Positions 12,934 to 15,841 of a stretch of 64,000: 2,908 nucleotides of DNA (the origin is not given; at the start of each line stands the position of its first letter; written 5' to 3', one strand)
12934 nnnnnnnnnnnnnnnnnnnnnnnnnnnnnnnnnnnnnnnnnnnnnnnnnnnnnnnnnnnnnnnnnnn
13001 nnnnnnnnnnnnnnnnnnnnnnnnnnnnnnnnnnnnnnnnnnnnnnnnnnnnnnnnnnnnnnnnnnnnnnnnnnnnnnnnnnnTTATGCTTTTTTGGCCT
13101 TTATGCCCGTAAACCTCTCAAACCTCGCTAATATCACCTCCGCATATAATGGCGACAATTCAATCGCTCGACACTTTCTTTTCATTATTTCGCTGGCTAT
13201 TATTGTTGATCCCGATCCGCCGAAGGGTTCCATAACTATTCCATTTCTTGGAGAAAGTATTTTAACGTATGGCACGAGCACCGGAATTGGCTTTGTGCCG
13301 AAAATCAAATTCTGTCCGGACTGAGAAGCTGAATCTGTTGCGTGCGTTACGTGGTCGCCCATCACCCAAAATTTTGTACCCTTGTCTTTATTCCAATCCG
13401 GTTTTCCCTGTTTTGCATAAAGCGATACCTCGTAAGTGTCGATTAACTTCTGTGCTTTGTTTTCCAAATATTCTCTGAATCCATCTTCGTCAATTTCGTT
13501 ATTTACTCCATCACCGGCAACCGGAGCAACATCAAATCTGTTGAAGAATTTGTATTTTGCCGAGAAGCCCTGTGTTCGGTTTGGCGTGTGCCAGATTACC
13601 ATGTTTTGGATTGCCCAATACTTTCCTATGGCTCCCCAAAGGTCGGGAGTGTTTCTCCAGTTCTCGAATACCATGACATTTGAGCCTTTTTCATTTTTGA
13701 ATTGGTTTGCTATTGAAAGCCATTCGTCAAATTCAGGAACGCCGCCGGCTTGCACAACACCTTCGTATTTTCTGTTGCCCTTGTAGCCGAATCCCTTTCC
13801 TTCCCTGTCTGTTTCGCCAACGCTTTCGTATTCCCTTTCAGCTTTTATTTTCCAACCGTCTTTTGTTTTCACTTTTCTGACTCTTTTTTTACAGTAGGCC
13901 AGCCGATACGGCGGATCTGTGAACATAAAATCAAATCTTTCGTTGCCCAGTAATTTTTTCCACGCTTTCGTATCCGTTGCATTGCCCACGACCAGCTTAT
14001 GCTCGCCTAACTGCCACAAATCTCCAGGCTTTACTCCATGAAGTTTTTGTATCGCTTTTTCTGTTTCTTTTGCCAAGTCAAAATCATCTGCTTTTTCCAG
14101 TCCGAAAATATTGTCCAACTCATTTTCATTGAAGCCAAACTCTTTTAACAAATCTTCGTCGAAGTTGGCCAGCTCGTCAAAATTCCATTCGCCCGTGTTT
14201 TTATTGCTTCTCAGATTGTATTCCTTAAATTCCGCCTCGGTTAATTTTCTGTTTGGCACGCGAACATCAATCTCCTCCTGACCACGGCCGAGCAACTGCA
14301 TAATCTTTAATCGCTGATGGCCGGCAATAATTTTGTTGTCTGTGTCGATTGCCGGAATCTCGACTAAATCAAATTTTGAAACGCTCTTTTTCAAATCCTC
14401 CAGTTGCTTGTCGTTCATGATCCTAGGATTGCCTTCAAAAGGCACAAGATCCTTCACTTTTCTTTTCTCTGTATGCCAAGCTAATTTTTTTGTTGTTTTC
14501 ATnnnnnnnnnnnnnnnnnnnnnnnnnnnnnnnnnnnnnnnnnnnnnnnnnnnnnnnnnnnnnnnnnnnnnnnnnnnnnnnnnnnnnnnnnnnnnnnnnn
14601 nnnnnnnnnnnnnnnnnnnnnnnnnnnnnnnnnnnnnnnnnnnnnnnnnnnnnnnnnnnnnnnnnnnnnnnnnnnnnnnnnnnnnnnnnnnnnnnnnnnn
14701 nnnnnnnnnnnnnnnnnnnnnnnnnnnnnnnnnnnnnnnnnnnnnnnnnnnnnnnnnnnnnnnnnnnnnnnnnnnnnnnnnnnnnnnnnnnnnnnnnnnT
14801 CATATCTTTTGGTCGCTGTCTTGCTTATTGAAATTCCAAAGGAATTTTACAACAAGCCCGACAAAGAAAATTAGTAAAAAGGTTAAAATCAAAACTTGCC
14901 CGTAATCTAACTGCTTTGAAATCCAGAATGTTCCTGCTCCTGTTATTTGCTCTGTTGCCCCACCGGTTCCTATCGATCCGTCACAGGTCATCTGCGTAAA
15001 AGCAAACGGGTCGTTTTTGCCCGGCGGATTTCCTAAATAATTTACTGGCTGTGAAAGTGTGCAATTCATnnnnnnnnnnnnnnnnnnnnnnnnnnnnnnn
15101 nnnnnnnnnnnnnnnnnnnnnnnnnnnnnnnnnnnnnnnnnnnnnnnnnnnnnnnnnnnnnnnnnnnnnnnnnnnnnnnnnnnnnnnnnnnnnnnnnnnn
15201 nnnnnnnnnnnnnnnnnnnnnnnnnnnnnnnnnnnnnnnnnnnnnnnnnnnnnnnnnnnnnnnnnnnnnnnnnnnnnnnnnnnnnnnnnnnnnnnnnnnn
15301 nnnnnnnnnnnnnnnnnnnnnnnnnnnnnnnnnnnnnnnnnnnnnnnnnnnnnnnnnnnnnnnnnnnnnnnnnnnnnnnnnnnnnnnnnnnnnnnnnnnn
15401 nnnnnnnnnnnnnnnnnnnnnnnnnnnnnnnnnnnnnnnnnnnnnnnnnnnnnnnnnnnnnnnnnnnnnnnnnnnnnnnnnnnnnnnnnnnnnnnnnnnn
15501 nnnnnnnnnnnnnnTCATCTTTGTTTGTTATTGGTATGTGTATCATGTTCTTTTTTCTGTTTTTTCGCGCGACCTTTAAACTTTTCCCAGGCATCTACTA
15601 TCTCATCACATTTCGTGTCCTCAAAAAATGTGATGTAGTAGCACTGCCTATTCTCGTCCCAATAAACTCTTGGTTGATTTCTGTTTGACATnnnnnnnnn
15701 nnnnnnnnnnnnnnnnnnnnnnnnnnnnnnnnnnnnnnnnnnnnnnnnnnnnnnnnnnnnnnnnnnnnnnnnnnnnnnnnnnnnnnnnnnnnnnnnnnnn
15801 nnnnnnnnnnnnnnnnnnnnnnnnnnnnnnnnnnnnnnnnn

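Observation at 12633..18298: Phage-derived block with inovirus-like structural gene set but no assembly ATPase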

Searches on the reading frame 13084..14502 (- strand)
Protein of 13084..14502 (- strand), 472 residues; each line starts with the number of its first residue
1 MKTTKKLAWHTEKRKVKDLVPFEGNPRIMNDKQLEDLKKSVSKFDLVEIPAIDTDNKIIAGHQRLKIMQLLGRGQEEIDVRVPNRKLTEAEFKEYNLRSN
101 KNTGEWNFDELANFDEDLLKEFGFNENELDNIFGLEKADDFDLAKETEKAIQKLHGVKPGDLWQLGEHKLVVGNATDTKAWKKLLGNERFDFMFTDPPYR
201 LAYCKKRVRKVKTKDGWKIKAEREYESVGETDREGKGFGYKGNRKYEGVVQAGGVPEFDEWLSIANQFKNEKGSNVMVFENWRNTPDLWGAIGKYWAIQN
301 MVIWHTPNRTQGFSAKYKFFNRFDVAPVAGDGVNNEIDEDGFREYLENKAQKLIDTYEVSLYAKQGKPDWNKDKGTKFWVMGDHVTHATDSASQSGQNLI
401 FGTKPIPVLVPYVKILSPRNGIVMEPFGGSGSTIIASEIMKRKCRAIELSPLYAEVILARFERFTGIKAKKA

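Call 5: search_protein_families(library=pfam, max_evalue=0.1, proteins=[window:13084-14502:-])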
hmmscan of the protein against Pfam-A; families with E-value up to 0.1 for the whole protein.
window:13084-14502:- (472 aa): 2 families
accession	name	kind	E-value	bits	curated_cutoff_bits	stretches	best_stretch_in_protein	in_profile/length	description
PF01555.25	N6_N4_Mtase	-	2.2e-12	47.9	26.7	1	191-457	2-219/221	DNA methylase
PF03602.21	Cons_hypoth95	-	0.002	18.3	24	1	170-214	93-139/182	Conserved hypothetical protein 95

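Call 6: search_protein_families(library=phrogs, max_evalue=0.1, proteins=[window:13084-14502:-])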
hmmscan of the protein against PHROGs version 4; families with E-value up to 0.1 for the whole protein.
window:13084-14502:- (472 aa): 22 families
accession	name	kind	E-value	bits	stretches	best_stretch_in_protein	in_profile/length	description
phrog_498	-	other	2.9e-65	222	1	7-470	31-429/633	DNA methyltransferase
phrog_620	-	DNA, RNA and nucleotide metabolism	2.5e-25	90.8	1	9-146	7-148/217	ParB-like partition protein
phrog_67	-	other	7.6e-18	65.9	1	163-469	119-351/743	DNA methyltransferase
phrog_9353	-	unknown function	2.1e-16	61.6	1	21-140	21-145/245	-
phrog_940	-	DNA, RNA and nucleotide metabolism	7.7e-14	52.7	1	10-164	5-153/388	nuclease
phrog_3008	-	other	8.8e-13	49.1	1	403-469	153-219/244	DNA methyltransferase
phrog_8071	-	DNA, RNA and nucleotide metabolism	9.3e-13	49.2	1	10-214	6-217/389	ParB-like partition protein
phrog_23085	-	unknown function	1.4e-10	41.9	1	362-467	11-111/138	-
phrog_723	-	DNA, RNA and nucleotide metabolism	4.1e-09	37.6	1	3-183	5-193/223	ParB-like partition protein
phrog_15396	-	DNA, RNA and nucleotide metabolism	8.3e-09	36.6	1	15-146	8-142/258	ParB-like partition nuclease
phrog_930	-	DNA, RNA and nucleotide metabolism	4.1e-08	34.4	1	11-134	7-134/223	ParB-like partition protein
phrog_5475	-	unknown function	4.8e-07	29.9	1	17-112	9-97/458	-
phrog_8769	-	other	7.6e-07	29.9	1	413-467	5-59/71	methyltransferase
phrog_12047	-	DNA, RNA and nucleotide metabolism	1.6e-06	28.9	1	33-93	20-78/301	ParB-like partition nuclease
phrog_18056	-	DNA, RNA and nucleotide metabolism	1.9e-06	28.1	1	12-79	4-70/387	ParB-like partition nuclease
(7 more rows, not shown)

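Call 31: find_related_loci(query=A3, collection=genome_contigs, flank=10000)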
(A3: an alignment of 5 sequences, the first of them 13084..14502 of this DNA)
Query A3 (472 aa) in genome_contigs; peptide patterns used: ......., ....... (x = any residue, [..] = any of these).
462 stretches matched a pattern; 11 encode a relative of the query (tblastn E <= 1e-3); 11 distinct loci.
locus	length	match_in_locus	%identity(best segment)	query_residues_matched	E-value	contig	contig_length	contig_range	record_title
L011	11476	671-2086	94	1-472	0e+0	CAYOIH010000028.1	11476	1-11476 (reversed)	MAG TPA_asm: uncultured Candidatus Saccharibacteria bacterium isolate SRP178699_co1_594 genome assembly, contig: NODE_76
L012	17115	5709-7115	95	4-472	0e+0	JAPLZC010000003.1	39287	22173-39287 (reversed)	MAG: Candidatus Staskawiczbacteria bacterium isolate LacPavin_0818_WC45_MAG_38_24 LacPavin_0818_WC45_scaffold_531959, wh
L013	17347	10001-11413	93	2-472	0e+0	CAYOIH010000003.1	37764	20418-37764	MAG TPA_asm: uncultured Candidatus Saccharibacteria bacterium isolate SRP178699_co1_594 genome assembly, contig: NODE_10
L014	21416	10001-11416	91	1-472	0e+0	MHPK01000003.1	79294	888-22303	MAG: Candidatus Staskawiczbacteria bacterium RIFOXYB1_FULL_38_37 rifoxyb1_full_scaffold_256, whole genome shotgun sequen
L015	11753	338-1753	91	2-471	0e+0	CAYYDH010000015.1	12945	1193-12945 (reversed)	MAG TPA_asm: uncultured Candidatus Saccharibacteria bacterium isolate SRP178699_co1_472 genome assembly, contig: NODE_64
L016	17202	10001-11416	70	5-471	0e+0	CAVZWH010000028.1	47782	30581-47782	MAG: Candidatus Staskawiczbacteria bacterium isolate MFD02138.bin.1.79 genome assembly, contig: contig_72757, whole geno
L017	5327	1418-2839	61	2-471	0e+0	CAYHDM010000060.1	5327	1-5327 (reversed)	MAG TPA_asm: uncultured Candidatus Saccharibacteria bacterium isolate ERP119705_co12_185 genome assembly, contig: NODE_2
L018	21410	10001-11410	58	6-471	1e-174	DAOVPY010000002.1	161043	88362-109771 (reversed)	MAG TPA_asm: Candidatus Nealsonbacteria bacterium isolate CSMAG_1561 CSMAG_1561_k141_775700_length_161043_cov_46.0705, w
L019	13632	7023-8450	48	12-471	3e-137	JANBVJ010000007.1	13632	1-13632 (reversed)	MAG: Patescibacteria group bacterium isolate AMOR_Bin_143 NODE_7_length_13632_cov_16.418148, whole genome shotgun sequen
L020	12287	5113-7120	46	1-469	4e-54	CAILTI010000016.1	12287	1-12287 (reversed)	uncultured bacterium isolate MJ-time_bin-2460 genome assembly, contig: bin-2460:16/60, whole genome shotgun sequence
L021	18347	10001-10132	43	417-460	2e-5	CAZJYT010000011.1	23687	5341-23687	MAG TPA_asm: uncultured Candidatus Saccharibacteria bacterium isolate binchicken_co6_53 genome assembly, contig: NODE_19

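Call 35: search_protein_families(library=pfam, max_evalue=0.001, proteins=[L014:12051-12440:+, L014:12522-13562:+, L014:13567-14778:+, L014:14783-15715:+, L014:15642-17654:+, L014:18029-18970:+, L014:19173-19514:+, L014:19511-19888:+, L014:20054-20671:+, L014:5877-6347:+])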
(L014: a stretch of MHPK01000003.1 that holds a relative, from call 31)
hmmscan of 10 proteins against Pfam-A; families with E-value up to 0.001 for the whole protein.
L014:12051-12440:+ (129 aa): 0 families

L014:12522-13562:+ (346 aa): 1 family
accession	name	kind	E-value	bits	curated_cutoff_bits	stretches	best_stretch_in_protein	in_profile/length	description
PF03227.22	GILT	-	7.9e-07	29.8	22.4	1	144-231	4-92/107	Gamma interferon inducible lysosomal thiol reductase (GILT)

L014:13567-14778:+ (403 aa): 2 families
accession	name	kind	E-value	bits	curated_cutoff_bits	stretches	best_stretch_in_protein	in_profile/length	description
PF00266.25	Aminotran_5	-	2.5e-117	392.4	21.5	1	24-390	1-369/371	Aminotransferase class-V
PF00155.27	Aminotran_1_2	-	5.2e-06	26.3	19.7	1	35-197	19-187/361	Aminotransferase class I and II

L014:14783-15715:+ (310 aa): 2 families
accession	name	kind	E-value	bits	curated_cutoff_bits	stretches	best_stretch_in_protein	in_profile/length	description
PF13462.12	Thioredoxin_4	-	7.1e-10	39.8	23.2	1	157-305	14-164/165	Thioredoxin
PF01323.26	DSBA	-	7.1e-07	29.6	25.6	1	229-302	115-188/191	DSBA-like thioredoxin domain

L014:15642-17654:+ (670 aa): 2 families
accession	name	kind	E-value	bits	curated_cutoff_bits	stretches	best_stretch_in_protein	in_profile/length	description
PF00122.25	E1-E2_ATPase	-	9.4e-48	162.6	28.1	1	170-336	16-181/181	E1-E2 ATPase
PF00702.32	Hydrolase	-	7.4e-26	92.2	26.4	1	355-575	4-191/191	haloacid dehalogenase-like hydrolase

L014:18029-18970:+ (313 aa): 2 families
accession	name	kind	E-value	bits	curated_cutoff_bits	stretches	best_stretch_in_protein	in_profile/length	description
PF00589.27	Phage_integrase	-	2.7e-27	96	27.1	1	118-301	3-170/172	Phage integrase family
PF02899.23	Phage_int_SAM_1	-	1.9e-05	25.3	22.3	1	34-91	19-78/83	Phage integrase, N-terminal SAM-like domain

L014:19173-19514:+ (113 aa): 4 families
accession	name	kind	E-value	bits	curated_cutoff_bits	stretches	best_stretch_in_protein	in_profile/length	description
PF01909.29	NTP_transf_2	-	7.7e-15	55.5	21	1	32-112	7-92/93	Nucleotidyltransferase domain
PF18765.7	Polbeta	-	1.7e-13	50.9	26.9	1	31-109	5-83/93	Polymerase beta, Nucleotidyltransferase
PF14792.12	DNA_pol_B_palm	-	0.00025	21.7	25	1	19-99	7-81/113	DNA polymerase beta palm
PF22600.2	MTPAP-like_central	-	0.00067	20.2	27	0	9-86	9-85/139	Poly(A) RNA polymerase, mitochondrial-like, central palm domain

L014:19511-19888:+ (125 aa): 1 family
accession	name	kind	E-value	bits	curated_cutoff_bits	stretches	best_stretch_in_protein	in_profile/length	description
PF01934.22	HepT-like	-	3.9e-28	98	23.5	1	17-108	1-115/120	Ribonuclease HepT-like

L014:20054-20671:+ (205 aa): 2 families
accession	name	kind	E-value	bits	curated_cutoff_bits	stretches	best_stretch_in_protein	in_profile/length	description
PF00383.29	dCMP_cyt_deam_1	-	2.7e-20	72.6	25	1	10-130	2-100/102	Cytidine and deoxycytidylate deaminase zinc-binding region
PF14437.12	MafB19-deam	-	2.1e-11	44.4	27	1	10-133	2-102/142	MafB19-like deaminase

L014:5877-6347:+ (156 aa): 2 families
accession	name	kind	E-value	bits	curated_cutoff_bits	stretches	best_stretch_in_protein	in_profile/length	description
PF00298.24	Ribosomal_L11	-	9e-29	100.2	21.4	1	86-154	1-69/69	Ribosomal protein L11, RNA binding domain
PF03946.19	Ribosomal_L11_N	-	7.2e-28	96.6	32.9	1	24-81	1-58/58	Ribosomal protein L11, N-terminal domain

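Call 36: search_protein_families(library=phrogs, max_evalue=0.001, proteins=[L018:11490-12149:+, L018:12073-13602:+, L018:13950-15794:+, L018:4401-5813:+, L018:5818-7584:+, L019:8574-8972:+, L019:8908-10281:+, L019:10320-12395:+, L019:4991-6514:+, L016:11448-12086:+])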
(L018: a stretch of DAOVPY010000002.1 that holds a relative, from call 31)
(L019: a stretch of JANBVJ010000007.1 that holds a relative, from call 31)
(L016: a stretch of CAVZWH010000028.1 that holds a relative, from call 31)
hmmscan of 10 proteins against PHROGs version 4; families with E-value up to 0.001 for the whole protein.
L018:11490-12149:+ (219 aa): 2 families
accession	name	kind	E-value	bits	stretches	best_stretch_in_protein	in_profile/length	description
phrog_2538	-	head and packaging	4.9e-06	27.7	1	93-177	19-108/129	terminase small subunit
phrog_7344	-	head and packaging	0.00039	21.7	1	89-156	25-92/161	terminase small subunit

L018:12073-13602:+ (509 aa): 3 families
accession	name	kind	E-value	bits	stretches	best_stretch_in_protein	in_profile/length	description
phrog_675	-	head and packaging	5.5e-82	276.9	1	5-505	15-551/576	terminase large subunit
phrog_12876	-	head and packaging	1.7e-21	77.9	2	106-217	27-138/235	terminase large subunit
phrog_15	-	head and packaging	6.9e-20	72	1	171-298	539-694/1330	terminase large subunit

L018:13950-15794:+ (614 aa): 1 family
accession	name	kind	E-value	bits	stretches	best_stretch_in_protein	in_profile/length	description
phrog_332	-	connector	2.7e-05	23.7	0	23-212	7-206/560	head-tail adaptor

L018:4401-5813:+ (470 aa): 16 families
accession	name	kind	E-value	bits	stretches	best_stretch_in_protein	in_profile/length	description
phrog_18726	-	unknown function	2e-40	140.1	1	4-296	3-319/572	-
phrog_3264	-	DNA, RNA and nucleotide metabolism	3.2e-35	123.4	1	1-203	46-208/337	ParB-like partition protein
phrog_4715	-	DNA, RNA and nucleotide metabolism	9.4e-35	121.1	1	2-389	145-513/630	ParB-like partition protein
phrog_6218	-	DNA, RNA and nucleotide metabolism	5.3e-24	86.2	1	7-154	8-144/506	ParB-like partition protein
phrog_1033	-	DNA, RNA and nucleotide metabolism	2.6e-12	48.2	1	17-185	47-209/334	ParB-like partition protein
phrog_8071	-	DNA, RNA and nucleotide metabolism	6.2e-11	43.1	1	3-118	6-105/389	ParB-like partition protein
phrog_498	-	other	3.8e-09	36.6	1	3-105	34-123/633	DNA methyltransferase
phrog_620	-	DNA, RNA and nucleotide metabolism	4.5e-09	37.7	1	3-105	8-95/217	ParB-like partition protein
phrog_7783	-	unknown function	1.7e-08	34.6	1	8-194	6-188/634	-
phrog_3951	-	unknown function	1.3e-07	32.4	1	3-150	17-161/301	-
phrog_723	-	DNA, RNA and nucleotide metabolism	3.1e-07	31.4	1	16-106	27-103/223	ParB-like partition protein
phrog_940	-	DNA, RNA and nucleotide metabolism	4.1e-07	30.5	1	5-110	7-97/388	nuclease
phrog_12047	-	DNA, RNA and nucleotide metabolism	3.6e-06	27.7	1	22-111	16-90/301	ParB-like partition nuclease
phrog_26387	-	DNA, RNA and nucleotide metabolism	0.0001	22.8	1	5-91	11-86/252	ParB-like partition nuclease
phrog_18056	-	DNA, RNA and nucleotide metabolism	0.00023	21.2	1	6-139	5-101/387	ParB-like partition nuclease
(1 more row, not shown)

L018:5818-7584:+ (588 aa): 4 families
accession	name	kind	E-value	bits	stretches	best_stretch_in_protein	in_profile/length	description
phrog_2666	-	head and packaging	1.3e-20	74.5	1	20-240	321-528/555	terminase large subunit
phrog_7035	-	unknown function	4e-13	49.6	1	130-231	491-594/969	-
phrog_197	-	moron, auxiliary metabolic gene and host takeover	1.3e-05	25.8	1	121-184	85-154/486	Zot-like toxin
phrog_1358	-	moron, auxiliary metabolic gene and host takeover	0.00012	20.7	1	131-182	706-761/1382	FtsK/SpoIIIE-like protein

L019:8574-8972:+ (132 aa): 2 families
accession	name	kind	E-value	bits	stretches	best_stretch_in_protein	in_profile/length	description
phrog_4151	-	DNA, RNA and nucleotide metabolism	6.5e-05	23.8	1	1-53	1-53/154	DNA binding protein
phrog_4044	-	head and packaging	0.00069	20.1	0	1-66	21-85/180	terminase small subunit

L019:8908-10281:+ (457 aa): 4 families
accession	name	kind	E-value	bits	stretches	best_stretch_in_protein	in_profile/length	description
phrog_979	-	head and packaging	5.6e-30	105.6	2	7-186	153-319/642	terminase large subunit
phrog_2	-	head and packaging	8e-27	95.3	1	4-438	262-590/807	terminase large subunit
phrog_3717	-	head and packaging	7.6e-10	39.7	1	17-243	17-236/277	terminase large subunit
phrog_9526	-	head and packaging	0.00018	22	1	7-187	9-181/280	terminase large subunit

L019:10320-12395:+ (691 aa): 3 families
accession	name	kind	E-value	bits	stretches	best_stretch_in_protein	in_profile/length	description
phrog_18178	-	head and packaging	1.5e-42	147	1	111-479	164-533/613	portal protein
phrog_2662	-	head and packaging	5.7e-13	49.3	2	522-646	547-671/717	portal protein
phrog_595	-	head and packaging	6e-05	23.5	1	507-645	131-267/513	head maturation protease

L019:4991-6514:+ (507 aa): 1 family
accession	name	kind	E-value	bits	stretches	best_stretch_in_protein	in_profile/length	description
phrog_5725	-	other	1.8e-54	186.2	2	3-290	3-271/540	chaperonin groEL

L016:11448-12086:+ (212 aa): 0 families
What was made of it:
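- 13084..14502 (-): ParB-like nuclease domain fused to an N6/N4 DNA methyltransferase. No cognate nuclease lies next to it, so it looks like an orphan. Distant homologs lie directly upstream of TerS/TerL/portal in Patescibacteria prophages (calls 31, 36).
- In L018 and L019 homologous ParB-methyltransferases lie directly upstream of TerS, TerL and portal (call 36).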

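Call 50: search_protein_families(library=phrogs, max_evalue=0.001, proteins=[L017:3646-5313:+, L017:11-1408:+, L016:19-1320:+, L016:1333-2622:+, L016:4806-5786:+, L016:4133-4762:+, L016:7504-8109:+, L016:8717-9298:+, L016:9447-10010:+, L017:3005-3208:+])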
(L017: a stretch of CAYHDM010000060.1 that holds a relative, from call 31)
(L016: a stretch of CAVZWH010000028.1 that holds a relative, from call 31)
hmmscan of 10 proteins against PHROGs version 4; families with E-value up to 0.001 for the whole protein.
L017:3646-5313:+ (555 aa): 2 families
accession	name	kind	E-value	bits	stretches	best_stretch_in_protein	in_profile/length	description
phrog_95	-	integration and excision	7e-61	207.6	1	7-533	69-584/651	integrase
phrog_125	-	DNA, RNA and nucleotide metabolism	3.9e-13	50.5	1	10-277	4-202/254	DNA invertase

L017:11-1408:+ (465 aa): 0 families

L016:19-1320:+ (433 aa): 2 families
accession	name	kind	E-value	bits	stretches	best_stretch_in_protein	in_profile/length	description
phrog_28604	-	unknown function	8.8e-60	203.8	2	283-431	571-721/897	-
phrog_18916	-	unknown function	3.2e-07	30.1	1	293-417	73-200/643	-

L016:1333-2622:+ (429 aa): 0 families

L016:4806-5786:+ (326 aa): 0 families

L016:4133-4762:+ (209 aa): 1 family
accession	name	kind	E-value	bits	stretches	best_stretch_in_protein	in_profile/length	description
phrog_9266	-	unknown function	6.1e-05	23.2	1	96-154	15-74/316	-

L016:7504-8109:+ (201 aa): 2 families
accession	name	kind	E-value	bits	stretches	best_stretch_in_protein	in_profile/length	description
phrog_1366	-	unknown function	6.8e-29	102.4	1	17-178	3-164/307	-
phrog_124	-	DNA, RNA and nucleotide metabolism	7.5e-07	29.8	1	5-176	12-178/382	Sak4-like ssDNA annealing protein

L016:8717-9298:+ (193 aa): 5 families
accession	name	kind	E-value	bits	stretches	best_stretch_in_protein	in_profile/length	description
phrog_678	-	DNA, RNA and nucleotide metabolism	7.7e-17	62.9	1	4-169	27-196/346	replication initiation O-like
phrog_18020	-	DNA, RNA and nucleotide metabolism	1e-16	62.5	1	4-146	9-133/248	replication initiation O-like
phrog_21732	-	unknown function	2.6e-08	34.6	1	5-97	4-90/360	-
phrog_277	-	DNA, RNA and nucleotide metabolism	1.1e-07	32.4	1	20-158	41-178/318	replication initiation O-like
phrog_2365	-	DNA, RNA and nucleotide metabolism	1.1e-05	26.6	1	17-103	37-117/232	replication initiation O-like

L016:9447-10010:+ (187 aa): 0 families

L017:3005-3208:+ (67 aa): 2 families
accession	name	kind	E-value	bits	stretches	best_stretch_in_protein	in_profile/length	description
phrog_4114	-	unknown function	1.2e-06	29.5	1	17-44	7-34/123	-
phrog_26239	-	unknown function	1.8e-05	26.1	1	19-47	20-48/146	-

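Call 100: search_protein_families(library=padloc, max_evalue=0.001, proteins=[window:13084-14502:-])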
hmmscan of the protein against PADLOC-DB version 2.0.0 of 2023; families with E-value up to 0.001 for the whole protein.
window:13084-14502:- (472 aa): 18 families
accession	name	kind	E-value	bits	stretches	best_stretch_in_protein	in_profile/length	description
PDLC03229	MTase_II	-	9.2e-45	151.2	2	6-215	5-224/436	Type II methyltransferase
PDLC03371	MTase_II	-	9.9e-18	62.6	1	183-463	23-254/260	Type II methyltransferase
PDLC03228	MTase_II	-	7.6e-09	33.7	1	401-460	145-204/227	Type II methyltransferase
PDLC03320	MTase_II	-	2.4e-08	31.5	1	404-465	217-278/289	Type II methyltransferase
PDLC03353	MTase_II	-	7.3e-08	30.3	1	296-461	107-250/260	Type II methyltransferase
PDLC03299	MTase_II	-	9.1e-08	29.9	1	404-462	200-258/296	Type II methyltransferase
PDLC03339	MTase_II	-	1e-07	29.1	1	403-462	213-272/399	Type II methyltransferase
PDLC03387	MTase_II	-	2.7e-07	28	1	407-462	221-276/289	Type II methyltransferase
PDLC03238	MTase_II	-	3e-06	24.5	1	412-463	316-365/428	Type II methyltransferase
PDLC03305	MTase_II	-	9.4e-06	23.1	1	405-464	186-245/513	Type II methyltransferase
PDLC03308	MTase_II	-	9.7e-06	22.8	1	393-462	327-396/419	Type II methyltransferase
PDLC03354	MTase_II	-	1.6e-05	22.1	1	413-463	334-384/425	Type II methyltransferase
PDLC03216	MTase_II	-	2.3e-05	21.5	0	403-467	197-261/364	Type II methyltransferase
PDLC03265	MTase_II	-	3.7e-05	21.3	1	404-462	271-329/333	Type II methyltransferase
PDLC03321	MTase_II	-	0.00048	17.4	0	412-461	193-242/245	Type II methyltransferase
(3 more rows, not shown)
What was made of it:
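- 13084..14502 (-): Pfam, PHROG and PADLOC (calls 5, 6, 100).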

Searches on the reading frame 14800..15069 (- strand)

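Call 5: search_protein_families(library=pfam, max_evalue=0.1, proteins=[window:14800-15069:-])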
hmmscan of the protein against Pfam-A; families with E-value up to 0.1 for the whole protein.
window:14800-15069:- (89 aa): 0 families

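Call 6: search_protein_families(library=phrogs, max_evalue=0.1, proteins=[window:14800-15069:-])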
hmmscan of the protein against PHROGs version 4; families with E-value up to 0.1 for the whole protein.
window:14800-15069:- (89 aa): 1 family
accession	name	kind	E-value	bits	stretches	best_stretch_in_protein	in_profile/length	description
phrog_13266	-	unknown function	0.036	15.8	1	57-83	4-30/87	-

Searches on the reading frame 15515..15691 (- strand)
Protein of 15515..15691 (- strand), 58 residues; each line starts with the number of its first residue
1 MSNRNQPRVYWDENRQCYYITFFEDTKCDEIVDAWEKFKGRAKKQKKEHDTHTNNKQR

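Call 5: search_protein_families(library=pfam, max_evalue=0.1, proteins=[window:15515-15691:-])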
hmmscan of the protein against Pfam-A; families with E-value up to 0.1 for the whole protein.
window:15515-15691:- (58 aa): 2 families
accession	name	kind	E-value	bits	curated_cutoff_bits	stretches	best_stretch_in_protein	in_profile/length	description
PF07802.16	GCK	-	0.033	15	27.2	1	16-54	2-40/74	GCK domain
PF15056.11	NRN1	-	0.033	14.8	27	1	7-46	37-74/89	Neuritin protein family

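Call 6: search_protein_families(library=phrogs, max_evalue=0.1, proteins=[window:15515-15691:-])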
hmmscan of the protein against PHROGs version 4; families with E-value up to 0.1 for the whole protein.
window:15515-15691:- (58 aa): 2 families
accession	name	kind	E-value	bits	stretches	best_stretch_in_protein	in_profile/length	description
phrog_14838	-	unknown function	0.023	15.6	1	7-38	80-111/180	-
phrog_36876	-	unknown function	0.031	15.5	1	17-55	18-54/74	-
